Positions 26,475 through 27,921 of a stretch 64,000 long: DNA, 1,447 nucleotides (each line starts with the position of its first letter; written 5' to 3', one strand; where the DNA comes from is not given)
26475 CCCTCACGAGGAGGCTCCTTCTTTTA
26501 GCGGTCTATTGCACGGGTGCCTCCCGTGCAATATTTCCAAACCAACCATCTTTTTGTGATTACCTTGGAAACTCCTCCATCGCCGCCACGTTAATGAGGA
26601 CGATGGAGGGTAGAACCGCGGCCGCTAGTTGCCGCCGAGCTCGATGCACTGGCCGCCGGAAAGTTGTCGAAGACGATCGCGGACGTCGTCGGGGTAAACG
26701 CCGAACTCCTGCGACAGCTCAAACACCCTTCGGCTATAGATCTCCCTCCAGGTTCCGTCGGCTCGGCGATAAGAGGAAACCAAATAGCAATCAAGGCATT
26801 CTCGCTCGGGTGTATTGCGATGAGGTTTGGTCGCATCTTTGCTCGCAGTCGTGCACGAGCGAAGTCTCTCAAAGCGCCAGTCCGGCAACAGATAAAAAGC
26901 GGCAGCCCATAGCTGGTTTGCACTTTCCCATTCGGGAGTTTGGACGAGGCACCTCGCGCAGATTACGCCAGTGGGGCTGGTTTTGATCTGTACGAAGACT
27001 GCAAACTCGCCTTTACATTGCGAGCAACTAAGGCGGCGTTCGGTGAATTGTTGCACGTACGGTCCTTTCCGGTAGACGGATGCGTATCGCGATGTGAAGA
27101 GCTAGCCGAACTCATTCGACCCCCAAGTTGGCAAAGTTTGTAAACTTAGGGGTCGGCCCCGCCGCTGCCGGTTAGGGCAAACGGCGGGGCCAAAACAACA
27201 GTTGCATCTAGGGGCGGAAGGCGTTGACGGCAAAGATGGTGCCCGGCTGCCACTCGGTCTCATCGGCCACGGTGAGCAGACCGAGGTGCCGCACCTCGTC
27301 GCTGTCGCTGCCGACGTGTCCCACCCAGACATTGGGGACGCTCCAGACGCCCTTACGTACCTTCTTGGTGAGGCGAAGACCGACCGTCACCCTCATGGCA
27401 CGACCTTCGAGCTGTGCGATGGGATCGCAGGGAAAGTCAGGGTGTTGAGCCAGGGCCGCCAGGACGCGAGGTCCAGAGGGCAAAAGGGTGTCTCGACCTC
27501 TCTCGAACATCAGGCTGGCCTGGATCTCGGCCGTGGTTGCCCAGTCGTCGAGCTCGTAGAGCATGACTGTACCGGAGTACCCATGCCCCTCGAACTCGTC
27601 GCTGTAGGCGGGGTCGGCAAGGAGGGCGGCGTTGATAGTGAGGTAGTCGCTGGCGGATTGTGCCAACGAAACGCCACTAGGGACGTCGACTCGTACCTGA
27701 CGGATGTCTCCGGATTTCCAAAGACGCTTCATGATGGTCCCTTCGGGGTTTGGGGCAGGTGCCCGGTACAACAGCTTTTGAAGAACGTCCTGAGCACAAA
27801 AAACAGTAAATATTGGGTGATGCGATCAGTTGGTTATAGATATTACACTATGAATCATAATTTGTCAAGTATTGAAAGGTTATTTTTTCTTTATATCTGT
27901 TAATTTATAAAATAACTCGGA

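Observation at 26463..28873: dnaA and dnaN separated by 2.4 kb containing a ~60% GC insert with two unknown ORFs and an asparaginase-domain gene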

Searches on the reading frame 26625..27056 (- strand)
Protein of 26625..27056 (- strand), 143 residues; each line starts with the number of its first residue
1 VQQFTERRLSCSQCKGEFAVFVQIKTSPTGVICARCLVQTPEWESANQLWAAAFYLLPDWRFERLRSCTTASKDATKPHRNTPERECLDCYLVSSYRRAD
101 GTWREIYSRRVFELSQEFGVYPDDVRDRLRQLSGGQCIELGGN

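Call 5: search_protein_families(library=pfam, proteins=[window:26625-27056:-], max_evalue=0.1)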
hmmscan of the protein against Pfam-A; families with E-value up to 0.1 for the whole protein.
window:26625-27056:- (143 aa): 0 families

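Call 6: search_protein_families(library=phrogs, proteins=[window:26625-27056:-], max_evalue=0.1)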
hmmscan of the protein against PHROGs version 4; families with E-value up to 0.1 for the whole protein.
window:26625-27056:- (143 aa): 0 families

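Call 7: search_protein_families(library=ncbifam, proteins=[window:26625-27056:-], max_evalue=0.1)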
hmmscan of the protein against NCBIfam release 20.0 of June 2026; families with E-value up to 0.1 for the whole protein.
window:26625-27056:- (143 aa): 0 families

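Call 8: search_protein_families(library=padloc, proteins=[window:26625-27056:-], max_evalue=0.1)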
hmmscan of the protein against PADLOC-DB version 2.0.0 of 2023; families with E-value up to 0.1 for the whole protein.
window:26625-27056:- (143 aa): 0 families

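Call 10: find_homologous_proteins(query=window:26625-27056:-)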
Query window:26625-27056:- (143 aa): 1 proteins with E <= 0.001 among 61 candidates.
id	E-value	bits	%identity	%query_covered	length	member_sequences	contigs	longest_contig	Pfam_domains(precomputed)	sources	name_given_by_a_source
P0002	2.6e-82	292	88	100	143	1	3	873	-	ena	-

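Call 12: find_encoding_contigs(protein=P0002, flank=5000, max_places=6)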
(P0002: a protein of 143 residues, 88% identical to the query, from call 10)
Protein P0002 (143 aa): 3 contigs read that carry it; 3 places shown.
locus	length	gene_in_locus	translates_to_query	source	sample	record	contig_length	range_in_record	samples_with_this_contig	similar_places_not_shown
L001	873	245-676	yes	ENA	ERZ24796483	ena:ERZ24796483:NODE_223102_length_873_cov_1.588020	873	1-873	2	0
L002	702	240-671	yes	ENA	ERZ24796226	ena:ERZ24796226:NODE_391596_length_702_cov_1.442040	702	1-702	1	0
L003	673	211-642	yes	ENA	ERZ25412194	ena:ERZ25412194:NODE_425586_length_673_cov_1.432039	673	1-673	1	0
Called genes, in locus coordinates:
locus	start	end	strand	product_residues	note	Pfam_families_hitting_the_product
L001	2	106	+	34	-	?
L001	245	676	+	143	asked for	-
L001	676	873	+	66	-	?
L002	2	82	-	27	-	?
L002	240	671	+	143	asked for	-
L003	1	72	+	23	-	?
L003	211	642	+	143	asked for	-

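Call 25: find_related_loci(query=window:26625-27056:-, collection=viral_contigs, flank=10000)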
Query window:26625-27056:- (143 aa) in viral_contigs; peptide patterns used: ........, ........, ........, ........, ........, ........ (x = any residue, [..] = any of these).
No stretch of DNA in the collection matches any of the patterns.

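Call 27: search_dna_similar(query=window:26625-27056:-, collection=plasmids, mode=protein, max_evalue=1)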
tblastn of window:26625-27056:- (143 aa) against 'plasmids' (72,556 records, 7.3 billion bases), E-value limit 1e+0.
Records with a match: 2; places in all: 2; records where one place covers at least 80% of the query: 0.
Best place of each record, by identity: <60% 2.
By first word of the organism name: Pseudomonas 2.
By predicted mobility (MOB-suite, as given by PLSDB): non-mobilizable 1; conjugative 1.
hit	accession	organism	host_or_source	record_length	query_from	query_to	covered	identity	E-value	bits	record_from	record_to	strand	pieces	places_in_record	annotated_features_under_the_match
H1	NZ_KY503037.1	Pseudomonas fluorescens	-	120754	19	121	72%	29.4%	8e-1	37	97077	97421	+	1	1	c-type cytochrome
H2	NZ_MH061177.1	Pseudomonas fluorescens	-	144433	19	121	72%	29.4%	8e-1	37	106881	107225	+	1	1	c-type cytochrome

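Call 33: find_related_loci(query=A2, collection=metagenome_contigs, flank=10000)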
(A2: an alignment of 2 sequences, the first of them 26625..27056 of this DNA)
Query A2 (143 aa) in metagenome_contigs; peptide patterns used: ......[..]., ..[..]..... (x = any residue, [..] = any of these).
94 stretches matched a pattern, but none encodes a relative of the query by tblastn (E <= 1e-3).
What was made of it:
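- Tried and rejected: The first metagenome scan with ORF143 found nothing (call 33).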

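Call 52: search_protein_families(library=pfam, proteins=[L001:676-873:+, P0002, window:26625-27056:-], max_evalue=10)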
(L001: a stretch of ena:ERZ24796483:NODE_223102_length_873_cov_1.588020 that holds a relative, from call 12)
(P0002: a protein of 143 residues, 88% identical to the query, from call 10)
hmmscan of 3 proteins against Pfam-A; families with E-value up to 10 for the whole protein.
L001:676-873:+ (66 aa): 9 families
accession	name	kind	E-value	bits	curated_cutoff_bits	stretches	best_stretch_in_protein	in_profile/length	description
PF14369.11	Zn_ribbon_19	-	0.0011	19.5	30.8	1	22-34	19-31/35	zinc-ribbon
PF10058.14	Zn_ribbon_10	-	0.0081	16.3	24.2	1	23-52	21-50/54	ER junction formation factor lunapark, zinc ribbon finger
PF13453.11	Zn_ribbon_TFIIB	-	0.037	13.9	22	1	26-34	21-29/41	Transcription factor zinc-finger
PF24453.1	DUF7569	-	0.059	13.9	27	1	39-54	27-42/70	Family of unknown function (DUF7569)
PF06827.20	zf-FPG_IleRS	-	0.093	13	21.3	1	47-53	22-28/30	Zinc finger found in FPG and IleRS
PF09723.15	Zn_ribbon_8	-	0.1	13.1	34.4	1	8-32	11-34/41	Zinc ribbon domain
PF06677.18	Auto_anti-p27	-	0.48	11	24.1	1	15-31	23-40/40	Sjogren's syndrome/scleroderma autoantigen 1 (Autoantigen p27)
PF13719.11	Zn_ribbon_5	-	0.77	10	29.3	1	26-39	4-17/37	zinc-ribbon domain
PF13894.12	zf-C2H2_4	-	2.1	9.8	27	1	26-37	2-13/24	C2H2-type zinc finger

P0002 (143 aa): 3 families
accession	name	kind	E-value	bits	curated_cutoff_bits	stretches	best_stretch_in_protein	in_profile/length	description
PF09723.15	Zn_ribbon_8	-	0.0017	18.8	34.4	1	11-36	8-32/41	Zinc ribbon domain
PF13719.11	Zn_ribbon_5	-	0.086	13.1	29.3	1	8-36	2-31/37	zinc-ribbon domain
PF14369.11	Zn_ribbon_19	-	2.4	8.9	30.8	1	6-18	18-31/35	zinc-ribbon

window:26625-27056:- (143 aa): 5 families
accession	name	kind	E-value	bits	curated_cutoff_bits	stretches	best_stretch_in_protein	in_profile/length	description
PF24410.1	wHTH-HSP90_Na-assoc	-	0.11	13.3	23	1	105-132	26-53/55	wHTH-Hsp90_Na associated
PF09723.15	Zn_ribbon_8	-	0.12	12.8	34.4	1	11-36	8-32/41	Zinc ribbon domain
PF09282.15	Mago-bind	-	0.14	12.6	20.6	1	97-104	9-16/27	Mago binding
PF13719.11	Zn_ribbon_5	-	0.19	12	29.3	1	8-36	2-31/37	zinc-ribbon domain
PF01363.27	FYVE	-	2.6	8.6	27.8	0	9-91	9-62/67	FYVE zinc finger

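Call 63: search_solved_structures(query=window:26625-27056:-, max_evalue=10)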
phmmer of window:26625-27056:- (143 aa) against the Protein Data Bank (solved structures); distinct sequences matched with E-value up to 10: 3.
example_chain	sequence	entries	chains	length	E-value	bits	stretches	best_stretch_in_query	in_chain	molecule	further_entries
6z1p_AN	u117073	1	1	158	0.22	14.4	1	49-118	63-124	mL54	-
6bja_A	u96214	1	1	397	0.72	12.8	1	84-111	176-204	Acetyl-CoA acetyltransferase A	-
9o17_AX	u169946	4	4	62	1.1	12.2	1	8-40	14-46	Small ribosomal subunit protein eS27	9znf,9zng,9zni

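Call 70: predict_structure(alignment_id=A2)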
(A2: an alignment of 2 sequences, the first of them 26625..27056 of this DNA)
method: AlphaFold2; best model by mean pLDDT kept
length: 143 residues; sequences in the alignment: 2
mean_pLDDT: 41.2   pTM: 0.29
mean pLDDT of the five models: 41.2, 38.5, 38.4, 36.2, 35.4
residues with pLDDT >= 90: 0; 70-90: 0; 50-70: 6; < 50: 137
segments of 3 or more residues with pLDDT < 50: 1-6, 8-17, 21-36, 39-99, 101-143
pLDDT, mean of each block of 10 residues (from residue 1): 47 46 45 46 46 44 37 35 34 43 44 40 42 34 23
secondary structure, 60 per line:
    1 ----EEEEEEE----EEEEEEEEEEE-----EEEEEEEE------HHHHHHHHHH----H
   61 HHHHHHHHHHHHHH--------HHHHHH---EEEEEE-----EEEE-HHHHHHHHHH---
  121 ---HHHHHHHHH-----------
elements in order: E5-11 E16-26 E32-39 H46-55 H60-74 H83-88 E92-97 E103-106 H108-117 H124-132

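Call 93: find_related_loci(query=A9, collection=viral_contigs, flank=5000)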
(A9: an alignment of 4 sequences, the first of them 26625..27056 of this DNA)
Query A9 (143 aa) in viral_contigs; peptide patterns used: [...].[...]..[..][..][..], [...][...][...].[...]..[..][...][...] (x = any residue, [..] = any of these).
83 stretches matched a pattern, but none encodes a relative of the query by tblastn (E <= 1e-3).

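Call 95: search_solved_structures(query=A9, max_evalue=10)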
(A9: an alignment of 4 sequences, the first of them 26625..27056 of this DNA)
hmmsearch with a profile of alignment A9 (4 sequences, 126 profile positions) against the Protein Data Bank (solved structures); distinct sequences matched with E-value up to 10: 4.
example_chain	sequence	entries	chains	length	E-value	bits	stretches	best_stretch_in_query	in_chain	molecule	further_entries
2kae_A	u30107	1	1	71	0.39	14.1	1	6-52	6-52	GATA-type transcription factor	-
1qxf_A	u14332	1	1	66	0.46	13.9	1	8-38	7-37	30S RIBOSOMAL PROTEIN S27E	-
2cje_A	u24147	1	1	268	1.4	12.3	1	43-105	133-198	DUTPASE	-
2yay_A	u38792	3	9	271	1.5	12.3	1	43-105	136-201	DUTPASE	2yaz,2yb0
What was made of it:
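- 26625..27056 (-): ORF143: a 143-aa cytoplasmic protein with an N-terminal 4-Cys zinc ribbon (C11, C14, C33, C36), a second CxxC (C87, C90) and a helical C-terminus. GTG start. Only sub-threshold zinc-ribbon hits (calls 52, 95).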

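Call 99: search_protein_families(library=phrogs, proteins=[P0002, L001:676-873:+], max_evalue=0.1)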
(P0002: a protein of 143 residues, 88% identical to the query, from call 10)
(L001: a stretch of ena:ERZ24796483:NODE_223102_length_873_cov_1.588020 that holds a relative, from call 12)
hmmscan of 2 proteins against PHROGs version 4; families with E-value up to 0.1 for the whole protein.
P0002 (143 aa): 1 family
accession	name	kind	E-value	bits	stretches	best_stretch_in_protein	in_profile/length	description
phrog_5602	-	unknown function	0.056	14.1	1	4-36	14-48/60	-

L001:676-873:+ (66 aa): 2 families
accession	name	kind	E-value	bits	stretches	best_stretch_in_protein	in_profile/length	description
phrog_6417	-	other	0.047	14.6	1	21-55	4-36/68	translational regulator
phrog_6832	-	unknown function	0.065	13.8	0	40-53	11-24/58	-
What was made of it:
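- On Phage moron: There are no PHROGs hits (calls 6, 99).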

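Call 100: search_protein_families(library=padloc, proteins=[P0002, L001:676-873:+], max_evalue=0.1)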
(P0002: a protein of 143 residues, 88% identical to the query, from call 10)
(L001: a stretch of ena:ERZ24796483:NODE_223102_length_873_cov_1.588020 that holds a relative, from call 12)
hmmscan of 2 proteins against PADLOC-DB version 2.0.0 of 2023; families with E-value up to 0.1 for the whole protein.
P0002 (143 aa): 0 families

L001:676-873:+ (66 aa): 0 families
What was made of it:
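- On Type II toxin-antitoxin pair: No toxin-antitoxin family hit in Pfam or PADLOC (calls 5, 8, 52, 100).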

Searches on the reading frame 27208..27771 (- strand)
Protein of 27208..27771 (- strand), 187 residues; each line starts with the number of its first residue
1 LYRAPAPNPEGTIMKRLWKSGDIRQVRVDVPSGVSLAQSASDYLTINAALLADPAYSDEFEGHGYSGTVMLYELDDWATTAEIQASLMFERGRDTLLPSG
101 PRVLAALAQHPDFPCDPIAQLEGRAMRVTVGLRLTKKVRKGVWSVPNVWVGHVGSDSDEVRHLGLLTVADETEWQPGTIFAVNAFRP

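Call 5: search_protein_families(library=pfam, proteins=[window:27208-27771:-], max_evalue=0.1)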
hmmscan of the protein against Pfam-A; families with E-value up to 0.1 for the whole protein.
window:27208-27771:- (187 aa): 0 families

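Call 6: search_protein_families(library=phrogs, proteins=[window:27208-27771:-], max_evalue=0.1)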
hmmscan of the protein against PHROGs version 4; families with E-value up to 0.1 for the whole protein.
window:27208-27771:- (187 aa): 0 families

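Call 7: search_protein_families(library=ncbifam, proteins=[window:27208-27771:-], max_evalue=0.1)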
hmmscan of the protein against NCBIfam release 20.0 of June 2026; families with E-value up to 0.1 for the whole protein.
window:27208-27771:- (187 aa): 0 families

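Call 8: search_protein_families(library=padloc, proteins=[window:27208-27771:-], max_evalue=0.1)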
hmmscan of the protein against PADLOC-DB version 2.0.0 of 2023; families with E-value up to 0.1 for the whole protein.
window:27208-27771:- (187 aa): 0 families

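Call 9: find_homologous_proteins(query=window:27208-27771:-)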
Query window:27208-27771:- (187 aa): 1 proteins with E <= 0.001 among 301 candidates.
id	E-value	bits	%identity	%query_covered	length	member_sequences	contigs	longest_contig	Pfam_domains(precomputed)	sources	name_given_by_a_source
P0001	4.3e-112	390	100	93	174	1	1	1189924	-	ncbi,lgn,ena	-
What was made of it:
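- Tried and rejected: The word-indexed homologue search found only ORF174 itself (call 9) and, for ORF143, only P0002 (call 10).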

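Call 11: find_encoding_contigs(protein=P0001, flank=10000, max_places=6)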
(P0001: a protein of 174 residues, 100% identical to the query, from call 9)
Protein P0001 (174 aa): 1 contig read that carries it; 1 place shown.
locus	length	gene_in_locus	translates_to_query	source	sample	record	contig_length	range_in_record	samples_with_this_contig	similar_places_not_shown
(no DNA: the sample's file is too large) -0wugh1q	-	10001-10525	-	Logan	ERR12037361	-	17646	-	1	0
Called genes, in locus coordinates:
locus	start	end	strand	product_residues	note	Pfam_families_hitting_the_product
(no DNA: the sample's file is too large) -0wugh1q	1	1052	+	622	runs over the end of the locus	PF12846:AAA_10 (faint), PF01935:DUF87 (weak), PF19044:P-loop_TraG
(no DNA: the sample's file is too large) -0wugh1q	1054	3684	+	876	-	PF02557:VanY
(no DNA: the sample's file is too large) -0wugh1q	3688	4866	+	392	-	PF18013:Phage_lysozyme2, PF01551:Peptidase_M23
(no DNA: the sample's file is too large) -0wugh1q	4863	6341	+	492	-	-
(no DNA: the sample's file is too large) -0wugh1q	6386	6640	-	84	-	-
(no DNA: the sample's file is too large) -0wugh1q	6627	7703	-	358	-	PF02463:SMC_N, PF13175:AAA_15, PF13476:AAA_23, PF13514:AAA_27 (weak), PF13555:AAA_29 (faint), PF13304:AAA_21 (weak)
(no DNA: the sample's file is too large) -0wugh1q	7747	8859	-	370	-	PF00712:DNA_pol3_beta, PF02767:DNA_pol3_beta_2, PF02768:DNA_pol3_beta_3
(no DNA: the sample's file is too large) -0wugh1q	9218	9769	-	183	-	PF00710:Asparaginase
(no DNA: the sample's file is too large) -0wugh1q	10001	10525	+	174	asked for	-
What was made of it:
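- ORF174, the AT tract, asnN, dnaN and recF are contiguous in that independent assembly (call 11).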

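Call 24: search_dna_similar(query=window:27208-27732:-, collection=phages, mode=protein, max_evalue=1)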
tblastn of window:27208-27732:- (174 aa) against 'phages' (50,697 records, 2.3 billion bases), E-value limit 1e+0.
No match.

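Call 26: find_related_loci(query=window:27208-27732:-, collection=viral_contigs, flank=10000)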
Query window:27208-27732:- (174 aa) in viral_contigs; peptide patterns used: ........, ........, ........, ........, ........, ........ (x = any residue, [..] = any of these).
3 stretches matched a pattern, but none encodes a relative of the query by tblastn (E <= 1e-3).

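Call 28: search_protein_representatives(protein=window:27208-27732:-)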
Query: 174 residues. Proteins with E-value up to 0.001 (for the whole library): 3; up to 1e-10: 1; up to 1e-30: 1. The best 3 are listed.
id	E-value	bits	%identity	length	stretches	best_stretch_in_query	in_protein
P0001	8.3e-113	390.4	100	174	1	1-174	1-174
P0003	4.2e-07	46.2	31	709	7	65-111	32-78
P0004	2.7e-04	37.1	35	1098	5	48-80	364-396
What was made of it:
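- No donor has been found (call 28).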

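Call 30: search_protein_families(library=pfam, proteins=[P0003, P0004], max_evalue=0.01)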
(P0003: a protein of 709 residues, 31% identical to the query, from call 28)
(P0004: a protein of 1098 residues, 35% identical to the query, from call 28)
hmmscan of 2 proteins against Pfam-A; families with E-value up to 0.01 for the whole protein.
P0003 (709 aa): 1 family
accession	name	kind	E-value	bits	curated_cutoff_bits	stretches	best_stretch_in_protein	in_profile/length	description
PF13975.11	gag-asp_proteas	-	1.4e-07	32.5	28.2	0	29-73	25-69/92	gag-polyprotein putative aspartyl protease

P0004 (1098 aa): 6 families
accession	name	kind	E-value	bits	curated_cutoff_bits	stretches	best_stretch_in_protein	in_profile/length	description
PF07679.22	I-set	-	3.2e-31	107.7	23.7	3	755-829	1-84/90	Immunoglobulin I-set domain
PF13927.12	Ig_3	-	4.2e-29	101.3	30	3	667-734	2-78/78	Immunoglobulin domain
PF13895.12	Ig_2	-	1.2e-23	83.6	27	3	667-748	2-79/79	Immunoglobulin domain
PF00047.31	ig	-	4.7e-08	33.7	21.8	0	588-653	3-79/81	Immunoglobulin domain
PF07686.23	V-set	-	5.2e-08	33.5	26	0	802-836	74-108/109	Immunoglobulin V-set domain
PF11795.13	DUF3322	-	0.0028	18.1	22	0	57-116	21-80/190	Uncharacterized protein conserved in bacteria N-term (DUF3322)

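Call 38: predict_structure(protein=window:27208-27732:-)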
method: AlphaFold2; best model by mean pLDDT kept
length: 174 residues; sequences in the alignment: 1
mean_pLDDT: 35.7   pTM: 0.31
mean pLDDT of the five models: 35.7, 35.5, 31.3, 30.8, 27.0
residues with pLDDT >= 90: 0; 70-90: 0; 50-70: 14; < 50: 160
segments of 3 or more residues with pLDDT < 50: 1-61, 63-122, 130-152, 154-158, 164-174
pLDDT, mean of each block of 10 residues (from residue 1): 25 30 26 28 33 42 45 38 29 29 29 41 52 35 31 48 48 32
secondary structure, 60 per line:
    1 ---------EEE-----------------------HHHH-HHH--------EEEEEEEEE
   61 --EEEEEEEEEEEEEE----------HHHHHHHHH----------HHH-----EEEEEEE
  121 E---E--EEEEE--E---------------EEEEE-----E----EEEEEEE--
elements in order: E10-12 H36-39 E52-60 E63-76 H87-95 E114-121 E128-132 E151-155 E166-172
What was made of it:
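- No family, structure or defence-system match was found, and both AlphaFold models are unusable (pLDDT 36 and 41; calls 38, 70).
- Tried and rejected: AlphaFold2 models had pLDDT 35.7 (ORF174) and 41.2 (ORF143) and are unusable, so no fold search was run (calls 38, 70).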

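Call 52: search_protein_families(library=pfam, proteins=[window:27208-27732:-], max_evalue=10)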
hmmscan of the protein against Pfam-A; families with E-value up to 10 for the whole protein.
window:27208-27732:- (174 aa): 0 families

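Call 62: search_solved_structures(query=window:27208-27732:-, max_evalue=10)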
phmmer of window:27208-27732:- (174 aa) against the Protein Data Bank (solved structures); distinct sequences matched with E-value up to 10: 0.

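Call 92: find_related_loci(query=A8, collection=viral_contigs, flank=5000)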
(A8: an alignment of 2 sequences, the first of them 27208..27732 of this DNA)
Query A8 (174 aa) in viral_contigs; peptide patterns used: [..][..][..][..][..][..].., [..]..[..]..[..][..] (x = any residue, [..] = any of these).
34 stretches matched a pattern, but none encodes a relative of the query by tblastn (E <= 1e-3).
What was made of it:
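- Tried and rejected: Viral-contig scans with single proteins and with family alignments found no relatives (calls 25, 26, 92, 93).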

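Call 94: search_solved_structures(query=A8, max_evalue=10)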
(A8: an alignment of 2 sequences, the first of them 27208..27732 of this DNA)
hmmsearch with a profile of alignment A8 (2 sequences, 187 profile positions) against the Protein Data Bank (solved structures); distinct sequences matched with E-value up to 10: 0.
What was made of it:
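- Tried and rejected: PDB sequence and profile searches found nothing (calls 62, 63, 94, 95).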
